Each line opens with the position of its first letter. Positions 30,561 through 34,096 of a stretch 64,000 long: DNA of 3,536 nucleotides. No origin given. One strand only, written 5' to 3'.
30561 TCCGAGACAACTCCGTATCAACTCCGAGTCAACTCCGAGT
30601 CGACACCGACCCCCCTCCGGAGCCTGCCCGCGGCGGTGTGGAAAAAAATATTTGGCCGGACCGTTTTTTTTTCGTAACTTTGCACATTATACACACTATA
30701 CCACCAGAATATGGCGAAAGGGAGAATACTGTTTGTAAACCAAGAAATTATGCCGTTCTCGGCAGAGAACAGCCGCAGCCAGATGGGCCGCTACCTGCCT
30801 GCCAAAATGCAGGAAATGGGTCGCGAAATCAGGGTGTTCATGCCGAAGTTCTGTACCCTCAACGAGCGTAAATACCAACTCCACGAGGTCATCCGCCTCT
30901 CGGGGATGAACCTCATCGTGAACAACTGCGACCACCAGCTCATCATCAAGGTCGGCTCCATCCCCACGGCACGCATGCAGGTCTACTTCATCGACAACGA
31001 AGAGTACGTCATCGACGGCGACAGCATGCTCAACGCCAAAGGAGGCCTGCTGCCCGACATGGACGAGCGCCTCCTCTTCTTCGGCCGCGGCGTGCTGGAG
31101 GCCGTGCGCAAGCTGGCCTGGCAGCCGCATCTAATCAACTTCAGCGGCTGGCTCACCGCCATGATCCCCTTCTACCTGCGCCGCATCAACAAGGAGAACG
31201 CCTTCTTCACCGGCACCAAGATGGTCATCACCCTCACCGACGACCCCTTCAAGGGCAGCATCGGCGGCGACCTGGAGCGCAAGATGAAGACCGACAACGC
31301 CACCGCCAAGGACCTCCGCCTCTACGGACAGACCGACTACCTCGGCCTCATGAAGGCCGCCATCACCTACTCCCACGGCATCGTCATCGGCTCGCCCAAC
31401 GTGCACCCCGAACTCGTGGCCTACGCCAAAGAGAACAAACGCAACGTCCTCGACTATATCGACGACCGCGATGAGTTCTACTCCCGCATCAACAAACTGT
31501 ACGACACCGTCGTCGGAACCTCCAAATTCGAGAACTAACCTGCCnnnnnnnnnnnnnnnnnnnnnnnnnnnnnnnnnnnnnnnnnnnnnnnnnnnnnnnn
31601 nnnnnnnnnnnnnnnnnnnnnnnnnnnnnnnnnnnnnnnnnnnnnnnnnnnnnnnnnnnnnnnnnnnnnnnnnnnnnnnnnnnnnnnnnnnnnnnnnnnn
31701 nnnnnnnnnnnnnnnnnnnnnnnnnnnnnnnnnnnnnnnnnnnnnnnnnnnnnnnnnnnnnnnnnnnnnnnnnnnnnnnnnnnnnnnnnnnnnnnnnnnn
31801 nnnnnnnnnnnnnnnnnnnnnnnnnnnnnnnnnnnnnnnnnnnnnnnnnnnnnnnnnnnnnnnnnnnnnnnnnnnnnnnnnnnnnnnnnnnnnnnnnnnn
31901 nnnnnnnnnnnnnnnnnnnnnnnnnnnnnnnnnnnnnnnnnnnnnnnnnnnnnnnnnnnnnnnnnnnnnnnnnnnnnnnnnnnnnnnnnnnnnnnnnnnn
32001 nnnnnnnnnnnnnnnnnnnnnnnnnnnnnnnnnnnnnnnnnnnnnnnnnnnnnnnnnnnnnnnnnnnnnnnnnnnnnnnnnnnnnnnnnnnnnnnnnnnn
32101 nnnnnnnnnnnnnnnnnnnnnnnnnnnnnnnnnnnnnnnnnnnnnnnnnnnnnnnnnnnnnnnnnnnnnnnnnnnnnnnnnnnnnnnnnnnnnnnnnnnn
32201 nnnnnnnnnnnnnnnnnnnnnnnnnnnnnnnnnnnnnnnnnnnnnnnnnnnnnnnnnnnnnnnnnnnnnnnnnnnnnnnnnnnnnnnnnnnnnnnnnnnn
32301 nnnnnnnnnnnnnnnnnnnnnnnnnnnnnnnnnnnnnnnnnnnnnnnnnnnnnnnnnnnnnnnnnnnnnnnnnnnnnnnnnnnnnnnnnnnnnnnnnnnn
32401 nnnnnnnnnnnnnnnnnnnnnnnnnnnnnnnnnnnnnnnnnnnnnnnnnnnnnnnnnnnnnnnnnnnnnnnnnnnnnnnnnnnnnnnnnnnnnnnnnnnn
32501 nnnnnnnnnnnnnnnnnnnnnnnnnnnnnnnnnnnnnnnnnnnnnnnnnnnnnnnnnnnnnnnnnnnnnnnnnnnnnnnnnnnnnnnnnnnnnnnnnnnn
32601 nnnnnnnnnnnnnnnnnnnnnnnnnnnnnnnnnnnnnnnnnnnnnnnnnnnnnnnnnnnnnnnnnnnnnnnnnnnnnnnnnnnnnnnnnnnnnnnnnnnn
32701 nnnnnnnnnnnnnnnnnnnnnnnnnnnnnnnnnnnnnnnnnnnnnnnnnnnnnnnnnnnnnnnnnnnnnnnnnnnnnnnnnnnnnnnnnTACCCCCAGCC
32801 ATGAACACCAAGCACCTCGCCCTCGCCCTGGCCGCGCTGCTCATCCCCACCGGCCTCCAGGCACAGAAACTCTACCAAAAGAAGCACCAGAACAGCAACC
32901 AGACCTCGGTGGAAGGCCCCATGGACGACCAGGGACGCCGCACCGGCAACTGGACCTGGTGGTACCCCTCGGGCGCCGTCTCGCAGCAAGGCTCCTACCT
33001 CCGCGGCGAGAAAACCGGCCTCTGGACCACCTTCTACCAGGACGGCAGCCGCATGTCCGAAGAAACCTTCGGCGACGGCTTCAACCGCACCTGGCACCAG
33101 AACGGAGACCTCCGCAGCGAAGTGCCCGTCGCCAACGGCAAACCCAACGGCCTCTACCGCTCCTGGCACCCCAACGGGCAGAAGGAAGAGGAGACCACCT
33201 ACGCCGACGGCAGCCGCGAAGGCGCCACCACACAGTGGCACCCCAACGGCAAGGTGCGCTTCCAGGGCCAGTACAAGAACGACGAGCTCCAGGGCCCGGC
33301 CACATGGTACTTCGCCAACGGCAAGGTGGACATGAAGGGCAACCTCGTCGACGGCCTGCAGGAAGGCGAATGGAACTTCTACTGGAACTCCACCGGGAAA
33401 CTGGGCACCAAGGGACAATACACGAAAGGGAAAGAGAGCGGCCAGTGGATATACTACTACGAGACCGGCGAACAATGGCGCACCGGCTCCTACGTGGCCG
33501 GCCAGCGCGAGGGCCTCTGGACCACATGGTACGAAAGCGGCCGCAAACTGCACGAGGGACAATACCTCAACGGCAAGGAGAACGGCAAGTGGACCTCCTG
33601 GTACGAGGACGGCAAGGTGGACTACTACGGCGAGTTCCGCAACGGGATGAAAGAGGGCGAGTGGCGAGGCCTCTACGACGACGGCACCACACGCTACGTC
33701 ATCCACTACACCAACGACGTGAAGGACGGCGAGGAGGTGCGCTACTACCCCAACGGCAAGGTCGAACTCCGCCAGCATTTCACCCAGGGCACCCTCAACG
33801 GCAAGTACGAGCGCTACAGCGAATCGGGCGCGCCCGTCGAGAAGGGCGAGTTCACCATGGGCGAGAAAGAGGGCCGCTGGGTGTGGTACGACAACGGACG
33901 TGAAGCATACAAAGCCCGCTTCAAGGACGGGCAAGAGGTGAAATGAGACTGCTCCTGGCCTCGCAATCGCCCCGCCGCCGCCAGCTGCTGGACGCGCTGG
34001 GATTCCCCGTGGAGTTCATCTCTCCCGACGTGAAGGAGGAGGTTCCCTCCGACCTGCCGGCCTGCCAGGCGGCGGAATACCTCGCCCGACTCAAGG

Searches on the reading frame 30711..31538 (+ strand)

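Call 78: search_protein_families(library=pfam, proteins=[window:30711-31538:+], max_evalue=0.0001)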
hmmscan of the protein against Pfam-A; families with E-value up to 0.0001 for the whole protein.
window:30711-31538:+ (275 aa): 1 family
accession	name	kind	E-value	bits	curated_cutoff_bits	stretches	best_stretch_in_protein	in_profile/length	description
PF08323.17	Glyco_transf_5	-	7.1e-35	121.3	22.7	1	5-238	1-227/239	Starch synthase catalytic domain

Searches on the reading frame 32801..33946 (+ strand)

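Call 78: search_protein_families(library=pfam, proteins=[window:32801-33946:+], max_evalue=0.0001)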
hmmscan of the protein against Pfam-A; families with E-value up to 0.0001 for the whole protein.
window:32801-33946:+ (381 aa): 2 families
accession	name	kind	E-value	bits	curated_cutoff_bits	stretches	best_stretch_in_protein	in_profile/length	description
PF07661.19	MORN_2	-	1e-34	114.9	29.6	0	139-160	1-22/22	MORN repeat variant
PF07202.18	Tcp10_C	-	4e-05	23.6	36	0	309-323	2-16/35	T-complex protein 10 C-terminus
